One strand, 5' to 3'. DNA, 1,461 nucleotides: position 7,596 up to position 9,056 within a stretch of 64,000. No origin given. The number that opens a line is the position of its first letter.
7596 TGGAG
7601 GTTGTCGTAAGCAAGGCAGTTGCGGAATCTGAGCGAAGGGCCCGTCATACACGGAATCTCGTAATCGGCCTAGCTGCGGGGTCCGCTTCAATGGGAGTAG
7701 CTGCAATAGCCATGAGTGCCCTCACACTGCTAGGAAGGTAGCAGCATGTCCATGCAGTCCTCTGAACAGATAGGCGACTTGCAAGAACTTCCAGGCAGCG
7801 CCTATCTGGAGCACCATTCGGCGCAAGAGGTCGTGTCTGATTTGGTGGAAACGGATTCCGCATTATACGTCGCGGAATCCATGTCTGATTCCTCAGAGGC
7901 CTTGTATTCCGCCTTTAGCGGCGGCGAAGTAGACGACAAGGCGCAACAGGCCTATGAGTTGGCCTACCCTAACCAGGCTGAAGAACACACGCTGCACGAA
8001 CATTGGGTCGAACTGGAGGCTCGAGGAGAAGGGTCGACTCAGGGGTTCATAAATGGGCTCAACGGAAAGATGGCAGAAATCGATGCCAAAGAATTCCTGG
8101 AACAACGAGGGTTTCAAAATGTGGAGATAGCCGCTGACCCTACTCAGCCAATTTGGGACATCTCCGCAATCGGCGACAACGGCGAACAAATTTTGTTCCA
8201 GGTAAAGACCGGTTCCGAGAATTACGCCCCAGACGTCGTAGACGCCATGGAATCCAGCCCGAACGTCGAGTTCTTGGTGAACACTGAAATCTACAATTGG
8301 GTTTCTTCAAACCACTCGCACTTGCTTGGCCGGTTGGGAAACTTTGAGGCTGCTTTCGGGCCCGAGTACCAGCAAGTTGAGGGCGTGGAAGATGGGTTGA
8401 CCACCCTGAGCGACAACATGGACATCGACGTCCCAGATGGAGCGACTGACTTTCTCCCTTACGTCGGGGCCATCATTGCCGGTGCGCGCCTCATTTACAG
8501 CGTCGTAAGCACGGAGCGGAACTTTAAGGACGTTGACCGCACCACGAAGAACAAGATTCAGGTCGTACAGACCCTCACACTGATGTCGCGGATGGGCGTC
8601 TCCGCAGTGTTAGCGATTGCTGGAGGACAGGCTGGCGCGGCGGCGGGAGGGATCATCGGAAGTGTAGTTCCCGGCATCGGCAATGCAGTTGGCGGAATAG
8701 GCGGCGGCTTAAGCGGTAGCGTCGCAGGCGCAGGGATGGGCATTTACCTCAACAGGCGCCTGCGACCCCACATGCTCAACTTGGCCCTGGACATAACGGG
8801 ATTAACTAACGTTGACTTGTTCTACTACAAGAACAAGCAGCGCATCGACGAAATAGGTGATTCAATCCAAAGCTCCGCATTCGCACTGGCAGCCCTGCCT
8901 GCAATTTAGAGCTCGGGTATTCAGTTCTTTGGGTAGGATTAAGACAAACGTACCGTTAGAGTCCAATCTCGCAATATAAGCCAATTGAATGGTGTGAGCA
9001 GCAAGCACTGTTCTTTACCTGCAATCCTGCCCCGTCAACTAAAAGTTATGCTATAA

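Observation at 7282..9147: Low-G+C two-gene island: a tail-anchored coiled-coil protein plus a nuclease-fold-like domain fused to a glycine-zipper membrane region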

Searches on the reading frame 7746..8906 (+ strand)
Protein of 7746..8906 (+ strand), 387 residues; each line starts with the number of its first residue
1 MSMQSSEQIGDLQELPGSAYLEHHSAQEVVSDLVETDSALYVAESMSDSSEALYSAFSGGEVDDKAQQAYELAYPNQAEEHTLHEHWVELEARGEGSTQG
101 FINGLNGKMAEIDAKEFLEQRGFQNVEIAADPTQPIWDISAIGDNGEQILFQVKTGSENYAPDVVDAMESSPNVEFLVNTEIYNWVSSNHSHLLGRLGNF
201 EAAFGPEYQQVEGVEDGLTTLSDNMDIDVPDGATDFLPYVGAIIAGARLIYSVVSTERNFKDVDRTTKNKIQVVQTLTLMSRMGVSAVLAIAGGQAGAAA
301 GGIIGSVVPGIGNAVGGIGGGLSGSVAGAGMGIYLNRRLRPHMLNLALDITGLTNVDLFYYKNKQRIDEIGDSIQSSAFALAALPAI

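Call 3: search_protein_families(library=pfam, proteins=[window:7746-8906:+], max_evalue=10)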
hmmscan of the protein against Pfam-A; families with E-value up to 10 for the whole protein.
window:7746-8906:+ (387 aa): 3 families
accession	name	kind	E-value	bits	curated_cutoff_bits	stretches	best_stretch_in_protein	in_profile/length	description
PF06553.17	BNIP3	-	0.28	11.3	26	0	80-100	2-22/184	BNIP3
PF06897.17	DUF1269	-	4.2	8.2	26.9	0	296-332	3-41/100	Protein of unknown function (DUF1269)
PF21724.2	DUF6861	-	8.1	6.3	28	1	285-328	38-81/194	Family of unknown function (DUF6861)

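Call 4: search_protein_families(library=padloc, proteins=[window:7746-8906:+], max_evalue=10)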
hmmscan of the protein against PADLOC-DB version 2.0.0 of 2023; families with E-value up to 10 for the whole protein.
window:7746-8906:+ (387 aa): 1 family
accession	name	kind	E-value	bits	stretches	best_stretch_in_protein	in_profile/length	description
PDLC03842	LeoB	-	0.0046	13.9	1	297-326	444-473/568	-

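Call 5: search_protein_families(library=ncbifam, proteins=[window:7746-8906:+], max_evalue=10)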
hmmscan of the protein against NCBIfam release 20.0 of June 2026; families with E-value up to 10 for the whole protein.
window:7746-8906:+ (387 aa): 2 families
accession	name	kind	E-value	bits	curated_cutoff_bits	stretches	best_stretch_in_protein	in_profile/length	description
NF008437.0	PRK11280.1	equivalog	0.0078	16.1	99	1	261-329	41-110/179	hypothetical protein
NF053611.1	YiaD_Gzip_OmpA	equivalog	0.25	11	175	1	292-337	27-73/206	YiaD family glycine zipper/OmpA-like lipoprotein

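Call 6: search_solved_structures(query=window:7746-8906:+, max_evalue=10)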
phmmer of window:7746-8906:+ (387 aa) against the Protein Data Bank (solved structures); distinct sequences matched with E-value up to 10: 1.
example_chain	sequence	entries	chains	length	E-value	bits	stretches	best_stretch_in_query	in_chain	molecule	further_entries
7ogp_D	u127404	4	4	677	0.62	12.7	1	184-259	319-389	PHIKZ074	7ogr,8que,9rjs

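Call 7: find_homologous_proteins(query=window:7746-8906:+, max_evalue=0.001)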
Query window:7746-8906:+ (387 aa): 455 proteins with E <= 0.001 among 8000 candidates; the best 120 are listed.
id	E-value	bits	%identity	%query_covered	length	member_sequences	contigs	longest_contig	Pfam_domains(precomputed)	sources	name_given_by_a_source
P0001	6.0e-237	804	94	100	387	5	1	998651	-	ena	-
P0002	1.8e-217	740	89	97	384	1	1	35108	-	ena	-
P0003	3.2e-194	664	76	99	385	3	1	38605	-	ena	-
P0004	1.0e-189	649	76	99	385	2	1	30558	-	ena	-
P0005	3.0e-189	647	76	99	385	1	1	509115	-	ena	-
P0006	4.9e-189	646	76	99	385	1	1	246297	-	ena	-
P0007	2.2e-188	644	76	99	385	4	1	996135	-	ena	-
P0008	3.0e-188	644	75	99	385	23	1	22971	-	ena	-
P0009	5.9e-188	643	75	99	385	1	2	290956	-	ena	-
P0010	1.4e-186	638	74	99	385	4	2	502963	-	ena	-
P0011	3.8e-185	634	74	99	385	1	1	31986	-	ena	-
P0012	1.8e-184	631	74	99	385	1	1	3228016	-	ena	-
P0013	6.2e-183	626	72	99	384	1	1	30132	-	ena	-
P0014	1.6e-182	625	73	97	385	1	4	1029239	-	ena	-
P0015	1.7e-182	625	72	99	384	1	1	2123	-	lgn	-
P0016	8.9e-182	623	71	99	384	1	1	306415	-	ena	-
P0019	1.1e-179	616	73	98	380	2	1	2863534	-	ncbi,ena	-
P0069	1.9e-119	418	46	82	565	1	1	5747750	-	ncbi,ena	-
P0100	3.6e-113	397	51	99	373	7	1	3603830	-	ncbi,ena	-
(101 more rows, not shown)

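Call 9: find_encoding_contigs(protein=P0019, flank=8000, max_places=3)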
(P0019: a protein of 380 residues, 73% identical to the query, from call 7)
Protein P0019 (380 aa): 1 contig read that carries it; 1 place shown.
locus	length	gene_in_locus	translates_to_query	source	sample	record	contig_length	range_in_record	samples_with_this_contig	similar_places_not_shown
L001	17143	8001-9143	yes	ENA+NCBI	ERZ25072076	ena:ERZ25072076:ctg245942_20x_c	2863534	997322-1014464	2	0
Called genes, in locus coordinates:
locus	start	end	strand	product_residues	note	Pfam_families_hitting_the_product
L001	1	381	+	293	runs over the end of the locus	PF00528:BPD_transp_1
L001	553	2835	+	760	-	PF01315:Ald_Xan_dh_C, PF02738:MoCoBD_1, PF20256:MoCoBD_2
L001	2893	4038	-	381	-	PF01717:Meth_synt_2 (weak)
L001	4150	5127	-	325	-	PF09084:NMT1 (weak)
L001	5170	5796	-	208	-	-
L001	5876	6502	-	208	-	PF12867:DinB_2 (weak)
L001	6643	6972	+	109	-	-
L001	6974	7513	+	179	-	PF13577:SnoaL_4, PF14534:DUF4440, PF12680:SnoaL_2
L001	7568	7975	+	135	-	-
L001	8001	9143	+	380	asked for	-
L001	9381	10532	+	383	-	PF01717:Meth_synt_2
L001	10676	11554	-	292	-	PF00561:Abhydrolase_1, PF12146:Hydrolase_4, PF12697:Abhydrolase_6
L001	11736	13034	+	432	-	PF07690:MFS_1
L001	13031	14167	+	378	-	PF01612:DNA_pol_A_exo1, PF00570:HRDC (faint)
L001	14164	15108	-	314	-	PF00296:Bac_luciferase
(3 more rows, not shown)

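Call 10: find_encoding_contigs(protein=P0069, flank=8000, max_places=3)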
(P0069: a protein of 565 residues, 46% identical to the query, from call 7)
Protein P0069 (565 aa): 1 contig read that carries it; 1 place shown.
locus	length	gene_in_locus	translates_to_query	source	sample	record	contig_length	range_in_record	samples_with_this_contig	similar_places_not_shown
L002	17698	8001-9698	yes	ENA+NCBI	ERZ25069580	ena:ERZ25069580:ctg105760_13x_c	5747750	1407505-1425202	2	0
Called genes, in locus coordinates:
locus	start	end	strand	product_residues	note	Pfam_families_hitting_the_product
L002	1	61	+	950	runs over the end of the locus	PF00675:Peptidase_M16, PF05193:Peptidase_M16_C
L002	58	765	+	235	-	PF07826:IMP_cyclohyd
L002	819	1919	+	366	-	PF00296:Bac_luciferase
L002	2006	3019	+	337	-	PF14088:DUF4268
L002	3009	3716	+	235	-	PF00702:Hydrolase, PF13419:HAD_2 (weak)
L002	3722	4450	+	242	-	PF00702:Hydrolase, PF13419:HAD_2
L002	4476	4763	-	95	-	PF21716:dnstrm_HI1420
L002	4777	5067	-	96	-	PF05973:Gp49 (weak)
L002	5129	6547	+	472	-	-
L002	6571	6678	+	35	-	-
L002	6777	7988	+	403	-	PF00903:Glyoxalase, PF12681:Glyoxalase_2 (faint), PF13669:Glyoxalase_4 (faint), PF22658:YycE-like_N (faint), PF22677:Ble-like_N (faint), PF00903:Glyoxalase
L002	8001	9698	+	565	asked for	-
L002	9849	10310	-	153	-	-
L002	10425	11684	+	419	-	PF04734:Ceramidase_alk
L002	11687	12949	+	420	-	PF09861:Lar_N, PF21113:LarA_C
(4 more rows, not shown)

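Call 11: find_encoding_contigs(protein=P0100, flank=8000, max_places=3)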
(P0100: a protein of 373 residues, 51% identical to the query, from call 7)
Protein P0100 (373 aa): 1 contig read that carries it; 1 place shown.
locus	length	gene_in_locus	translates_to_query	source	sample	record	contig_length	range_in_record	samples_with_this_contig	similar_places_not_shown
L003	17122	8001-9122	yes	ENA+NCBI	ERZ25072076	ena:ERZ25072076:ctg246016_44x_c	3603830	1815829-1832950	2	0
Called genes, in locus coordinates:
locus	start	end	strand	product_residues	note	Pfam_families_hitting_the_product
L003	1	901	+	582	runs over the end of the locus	PF02129:Peptidase_S15, PF08530:PepX_C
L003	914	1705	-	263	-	PF00561:Abhydrolase_1, PF12146:Hydrolase_4 (faint), PF12697:Abhydrolase_6, PF00561:Abhydrolase_1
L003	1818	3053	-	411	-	PF00296:Bac_luciferase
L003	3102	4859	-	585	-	PF00501:AMP-binding, PF13193:AMP-binding_C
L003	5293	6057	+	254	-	PF00378:ECH_1, PF16113:ECH_2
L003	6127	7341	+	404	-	PF02515:CoA_transf_3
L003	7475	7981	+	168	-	-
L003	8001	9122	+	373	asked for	-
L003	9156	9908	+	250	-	PF00106:adh_short, PF08659:KR, PF23441:SDR, PF13561:adh_short_C2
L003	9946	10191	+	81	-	PF02597:ThiS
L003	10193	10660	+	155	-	PF02391:MoaE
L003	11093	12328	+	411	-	PF00919:UPF0004, PF04055:Radical_SAM, PF01938:TRAM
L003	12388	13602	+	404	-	PF02445:NadA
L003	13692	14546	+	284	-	PF02749:QRPTase_N, PF01729:QRPTase_C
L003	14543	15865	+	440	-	PF23381:Beta-prop_IFT122_1st (faint), PF25174:Beta-prop_THOC3 (faint), PF26549:Tricorn_N (faint), PF26550:Tricorn_2nd (faint), PF00930:DPPIV_N (faint), PF07676:PD40 (weak)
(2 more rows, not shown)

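Call 14: search_protein_representatives(protein=window:7746-8906:+)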
Query: 387 residues. Proteins with E-value up to 0.001 (for the whole library): 343; up to 1e-10: 172; up to 1e-30: 88. The best 150 are listed.
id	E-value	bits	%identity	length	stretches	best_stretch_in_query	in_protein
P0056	1.5e-123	429.3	47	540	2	65-381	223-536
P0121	2.1e-105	369.7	53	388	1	1-386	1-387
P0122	1.3e-104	367.1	50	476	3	205-386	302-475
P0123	6.2e-104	364.8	59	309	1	3-303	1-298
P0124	1.3e-98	347.3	50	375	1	3-378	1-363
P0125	2.0e-90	320.3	48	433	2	195-383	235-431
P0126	2.1e-83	297.2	44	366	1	2-376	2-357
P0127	1.5e-82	294.4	49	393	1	1-386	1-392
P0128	1.5e-81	291.2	44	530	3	171-383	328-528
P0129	3.5e-76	273.5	52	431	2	207-383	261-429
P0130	4.4e-76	273.2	47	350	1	24-372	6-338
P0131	3.9e-75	270.0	45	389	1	1-386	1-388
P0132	1.3e-72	261.8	41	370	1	1-376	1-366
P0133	4.2e-72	260.1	50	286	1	92-386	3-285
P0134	1.9e-70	254.6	39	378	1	8-379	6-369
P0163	1.6e-51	192.4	33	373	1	2-382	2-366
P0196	2.4e-35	139.1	30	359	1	4-379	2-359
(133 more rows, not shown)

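Call 22: predict_structure(alignment_id=A1)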
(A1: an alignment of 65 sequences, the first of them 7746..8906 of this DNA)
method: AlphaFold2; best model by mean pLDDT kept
length: 387 residues; sequences in the alignment: 65
mean_pLDDT: 55.8   pTM: 0.39
mean pLDDT of the five models: 55.8, 55.0, 49.1, 48.1, 41.0
residues with pLDDT >= 90: 0; 70-90: 106; 50-70: 139; < 50: 142
segments of 3 or more residues with pLDDT < 50: 1-62, 132-136, 154-164, 201-208, 296-329, 370-387
pLDDT, mean of each block of 10 residues (from residue 1): 36 32 34 30 26 28 63 78 71 61 64 67 71 54 63 44 51 53 57 56 48 73 76 64 77 73 71 82 74 51 29 27 36 69 77 64 57 42 39
secondary structure, 60 per line:
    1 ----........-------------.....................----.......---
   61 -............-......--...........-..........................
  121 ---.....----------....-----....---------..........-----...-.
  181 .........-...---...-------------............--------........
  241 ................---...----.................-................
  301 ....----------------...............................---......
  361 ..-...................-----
elements in order: H5-12 H26-46 H51-57 H62-73 H75-80 H83-93 H95-120 E124-128 E139-142 E148-151 H161-170 E176-178 H180-189 E197-199 H213-224 H233-256 H267-283 H285-304 H321-351 H355-362 H364-382

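Call 35: find_related_loci(query=A1, collection=genome_contigs, flank=8000)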
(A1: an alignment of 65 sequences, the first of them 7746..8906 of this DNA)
Query A1 (387 aa) in genome_contigs; peptide patterns used: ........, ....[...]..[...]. (x = any residue, [..] = any of these).
100 stretches matched a pattern; 85 encode a relative of the query (tblastn E <= 1e-3); the best 80 are kept; 79 distinct loci.
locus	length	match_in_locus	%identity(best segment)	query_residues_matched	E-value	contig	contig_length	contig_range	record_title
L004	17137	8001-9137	73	9-387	5e-166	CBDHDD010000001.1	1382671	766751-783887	MAG: Dehalococcoidia bacterium isolate e1889495-a2da-40f9-909c-8269d7dc74c2 genome assembly, contig: contig_1, whole gen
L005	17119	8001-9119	73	3-375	1e-163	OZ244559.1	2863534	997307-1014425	MAG: Dehalococcoidia bacterium isolate 59ee8d7c-4f04-4942-b4cb-4e6b98ad6235 genome assembly, chromosome: 1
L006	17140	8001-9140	53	1-386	2e-125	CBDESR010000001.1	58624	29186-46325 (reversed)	MAG: Dehalococcoidia bacterium isolate 12ea5684-3b4d-425b-8812-d35473491086 genome assembly, contig: contig_1, whole gen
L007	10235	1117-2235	55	1-385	1e-124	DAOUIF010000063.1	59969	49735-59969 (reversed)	MAG TPA_asm: Dehalococcoidia bacterium isolate S24_152 75263, whole genome shotgun sequence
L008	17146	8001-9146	51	1-383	9e-123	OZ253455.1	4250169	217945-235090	MAG: Dehalococcoidia bacterium isolate 8f47c5d3-311d-4638-95b8-763d0010c228 genome assembly, chromosome: 1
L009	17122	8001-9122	50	1-384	9e-119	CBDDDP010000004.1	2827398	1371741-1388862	MAG: Dehalococcoidia bacterium isolate 1411f550-f176-4a49-b0e4-2db5a34fa7b5 genome assembly, contig: contig_4, whole gen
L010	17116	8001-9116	48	1-386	3e-113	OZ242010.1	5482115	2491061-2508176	MAG: Candidatus Latescibacterota bacterium isolate 318c57a3-5c92-4b38-acc3-b9680ed3e2d2 genome assembly, chromosome: 1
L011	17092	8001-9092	52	1-386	6e-113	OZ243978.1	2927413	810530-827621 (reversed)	MAG: Dehalococcoidia bacterium isolate 7f999ff8-d283-48c4-a118-127608cdb325 genome assembly, chromosome: 1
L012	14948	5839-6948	49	1-381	2e-112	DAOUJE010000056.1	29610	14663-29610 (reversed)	MAG TPA_asm: Dehalococcoidia bacterium isolate S32_243 k113_2583747, whole genome shotgun sequence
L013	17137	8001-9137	49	1-379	2e-111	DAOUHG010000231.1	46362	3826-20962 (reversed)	MAG TPA_asm: Dehalococcoidia bacterium isolate S1_7 k129_858296, whole genome shotgun sequence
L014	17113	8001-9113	51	1-383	6e-111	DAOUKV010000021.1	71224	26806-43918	MAG TPA_asm: Dehalococcoidia bacterium isolate S8_362 284126, whole genome shotgun sequence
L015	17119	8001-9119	51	1-385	7e-123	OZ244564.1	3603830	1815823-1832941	MAG: Dehalococcoidia bacterium isolate a84dde77-3f5b-4fe2-88b4-04aa9f9f1767 genome assembly, chromosome: 1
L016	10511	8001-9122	49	1-385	4e-110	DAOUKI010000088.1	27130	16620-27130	MAG TPA_asm: Dehalococcoidia bacterium isolate S5_319 k113_1071027, whole genome shotgun sequence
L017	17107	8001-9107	50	1-383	9e-109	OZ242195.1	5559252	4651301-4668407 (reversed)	MAG: Candidatus Latescibacterota bacterium isolate a57e98d2-c2a9-4833-8eaa-f85fbefd33d8 genome assembly, chromosome: 1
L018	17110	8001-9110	51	1-381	1e-107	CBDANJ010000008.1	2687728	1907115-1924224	MAG: Dehalococcoidia bacterium isolate 1adee7ed-d6c2-401a-a923-f2c387bbb7f6 genome assembly, contig: contig_7, whole gen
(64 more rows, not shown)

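Call 36: find_related_loci(query=A1, collection=viral_contigs, flank=8000)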
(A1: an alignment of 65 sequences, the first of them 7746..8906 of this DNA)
Query A1 (387 aa) in viral_contigs; peptide patterns used: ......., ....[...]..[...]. (x = any residue, [..] = any of these).
56 stretches matched a pattern, but none encodes a relative of the query by tblastn (E <= 1e-3).

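Call 54: search_protein_families(library=phrogs, proteins=[window:7746-8906:+, P0069], max_evalue=0.1)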
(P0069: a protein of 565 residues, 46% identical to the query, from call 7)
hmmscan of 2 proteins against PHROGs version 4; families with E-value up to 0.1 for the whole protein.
window:7746-8906:+ (387 aa): 10 families
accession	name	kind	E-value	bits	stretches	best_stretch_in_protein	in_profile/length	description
phrog_23574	-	tail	6.8e-07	28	1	286-335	815-864/1441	tail length tape measure protein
phrog_14486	-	unknown function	1.4e-06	28.8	1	267-332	338-405/489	-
phrog_1047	-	tail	2.3e-06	27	1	290-332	859-904/1251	tail associated lysin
phrog_24596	-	unknown function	1.6e-05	24.3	1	290-339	717-766/1052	-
phrog_11489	-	unknown function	3.7e-05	22.9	1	292-337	729-773/1717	-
phrog_28412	-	unknown function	8.7e-05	21.5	1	238-330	885-968/1244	-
phrog_16692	-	unknown function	0.00038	20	1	291-337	723-769/1107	-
phrog_794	-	tail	0.00074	19.3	1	286-337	622-676/763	tail length tape measure protein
phrog_34863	-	unknown function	0.011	14.8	1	233-335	348-450/966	-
phrog_167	-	tail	0.013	14.2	1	252-333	658-724/1555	tail length tape measure protein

P0069 (565 aa): 9 families
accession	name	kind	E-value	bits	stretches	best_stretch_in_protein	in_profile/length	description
phrog_16692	-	unknown function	0.00062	19.3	1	478-513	722-757/1107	-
phrog_167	-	tail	0.0096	14.6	1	238-518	517-697/1555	tail length tape measure protein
phrog_28412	-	unknown function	0.012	14.4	1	426-513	885-967/1244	-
phrog_1047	-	tail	0.019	13.9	1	479-513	864-897/1251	tail associated lysin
phrog_6700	-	lysis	0.03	12.1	1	476-517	1857-1897/2898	endolysin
phrog_5018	-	unknown function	0.039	15.1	0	291-319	31-58/134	-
phrog_14486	-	unknown function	0.042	14.1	1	455-517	338-406/489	-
phrog_34863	-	unknown function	0.071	12.2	0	446-512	373-439/966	-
phrog_6922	-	unknown function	0.087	12.5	0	474-514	337-377/768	-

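Call 61: find_encoding_contigs(protein=P0001, flank=6000, max_places=1)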
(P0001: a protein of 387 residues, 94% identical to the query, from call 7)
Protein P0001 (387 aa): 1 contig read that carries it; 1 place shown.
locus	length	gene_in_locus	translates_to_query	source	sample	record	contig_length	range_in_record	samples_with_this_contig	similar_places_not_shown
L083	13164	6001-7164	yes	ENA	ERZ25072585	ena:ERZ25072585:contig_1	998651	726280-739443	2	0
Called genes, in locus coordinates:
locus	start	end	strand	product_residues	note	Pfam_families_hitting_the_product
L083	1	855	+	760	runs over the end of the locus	PF01315:Ald_Xan_dh_C, PF02738:MoCoBD_1, PF20256:MoCoBD_2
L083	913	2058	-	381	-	PF01717:Meth_synt_2 (weak)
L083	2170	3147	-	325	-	PF09084:NMT1 (faint)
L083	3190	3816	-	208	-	PF12867:DinB_2 (weak)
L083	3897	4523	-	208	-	PF11716:MDMPI_N (weak), PF12867:DinB_2 (weak)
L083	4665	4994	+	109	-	-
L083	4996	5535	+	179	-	PF13577:SnoaL_4, PF14534:DUF4440, PF12680:SnoaL_2 (weak)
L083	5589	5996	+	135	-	-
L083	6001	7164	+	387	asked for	-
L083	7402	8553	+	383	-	PF01717:Meth_synt_2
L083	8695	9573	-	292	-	PF00561:Abhydrolase_1, PF12146:Hydrolase_4, PF12697:Abhydrolase_6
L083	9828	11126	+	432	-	PF07690:MFS_1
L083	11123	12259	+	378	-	PF01612:DNA_pol_A_exo1, PF00570:HRDC (faint)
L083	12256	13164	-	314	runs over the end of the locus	PF00296:Bac_luciferase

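Call 62: find_encoding_contigs(protein=P0007, flank=6000, max_places=1)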
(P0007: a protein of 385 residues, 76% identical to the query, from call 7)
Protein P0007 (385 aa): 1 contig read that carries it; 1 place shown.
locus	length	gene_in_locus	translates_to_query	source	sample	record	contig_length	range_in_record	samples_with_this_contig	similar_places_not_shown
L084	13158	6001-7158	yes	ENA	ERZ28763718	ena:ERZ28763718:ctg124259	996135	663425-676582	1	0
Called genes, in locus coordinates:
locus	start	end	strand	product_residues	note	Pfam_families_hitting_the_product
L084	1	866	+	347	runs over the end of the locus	PF28530:DUF8426 (weak)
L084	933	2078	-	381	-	PF01717:Meth_synt_2 (weak)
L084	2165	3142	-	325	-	-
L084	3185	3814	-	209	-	PF12867:DinB_2 (weak)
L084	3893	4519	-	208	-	PF12867:DinB_2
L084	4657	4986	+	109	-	-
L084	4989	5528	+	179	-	PF13577:SnoaL_4, PF14534:DUF4440, PF12680:SnoaL_2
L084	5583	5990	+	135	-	-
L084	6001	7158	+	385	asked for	-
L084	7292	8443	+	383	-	PF01717:Meth_synt_2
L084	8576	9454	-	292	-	PF00561:Abhydrolase_1, PF12146:Hydrolase_4, PF12697:Abhydrolase_6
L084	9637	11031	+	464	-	PF07690:MFS_1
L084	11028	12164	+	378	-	PF01612:DNA_pol_A_exo1, PF00570:HRDC (faint)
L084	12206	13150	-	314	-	PF00296:Bac_luciferase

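Call 63: find_encoding_contigs(protein=P0012, flank=6000, max_places=1)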
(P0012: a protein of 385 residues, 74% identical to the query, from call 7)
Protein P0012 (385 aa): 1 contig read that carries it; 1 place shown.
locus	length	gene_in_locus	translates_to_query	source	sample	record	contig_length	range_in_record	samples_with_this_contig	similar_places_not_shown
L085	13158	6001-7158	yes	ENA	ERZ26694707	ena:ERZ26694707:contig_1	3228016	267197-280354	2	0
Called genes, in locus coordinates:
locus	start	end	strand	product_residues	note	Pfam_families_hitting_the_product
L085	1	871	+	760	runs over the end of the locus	PF01315:Ald_Xan_dh_C, PF02738:MoCoBD_1, PF20256:MoCoBD_2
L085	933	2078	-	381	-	PF01717:Meth_synt_2 (weak)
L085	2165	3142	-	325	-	-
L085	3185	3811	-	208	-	PF12867:DinB_2 (weak)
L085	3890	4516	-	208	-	PF11716:MDMPI_N (weak)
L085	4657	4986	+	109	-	-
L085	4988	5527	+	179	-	PF13577:SnoaL_4, PF13474:SnoaL_3 (weak), PF14534:DUF4440, PF12680:SnoaL_2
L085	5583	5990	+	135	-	-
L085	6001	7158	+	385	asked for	-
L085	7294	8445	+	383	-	PF01717:Meth_synt_2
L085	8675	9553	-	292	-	PF00561:Abhydrolase_1, PF12146:Hydrolase_4, PF12697:Abhydrolase_6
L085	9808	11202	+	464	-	PF07690:MFS_1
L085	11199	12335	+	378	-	PF01612:DNA_pol_A_exo1, PF00570:HRDC (faint)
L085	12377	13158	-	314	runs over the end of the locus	PF00296:Bac_luciferase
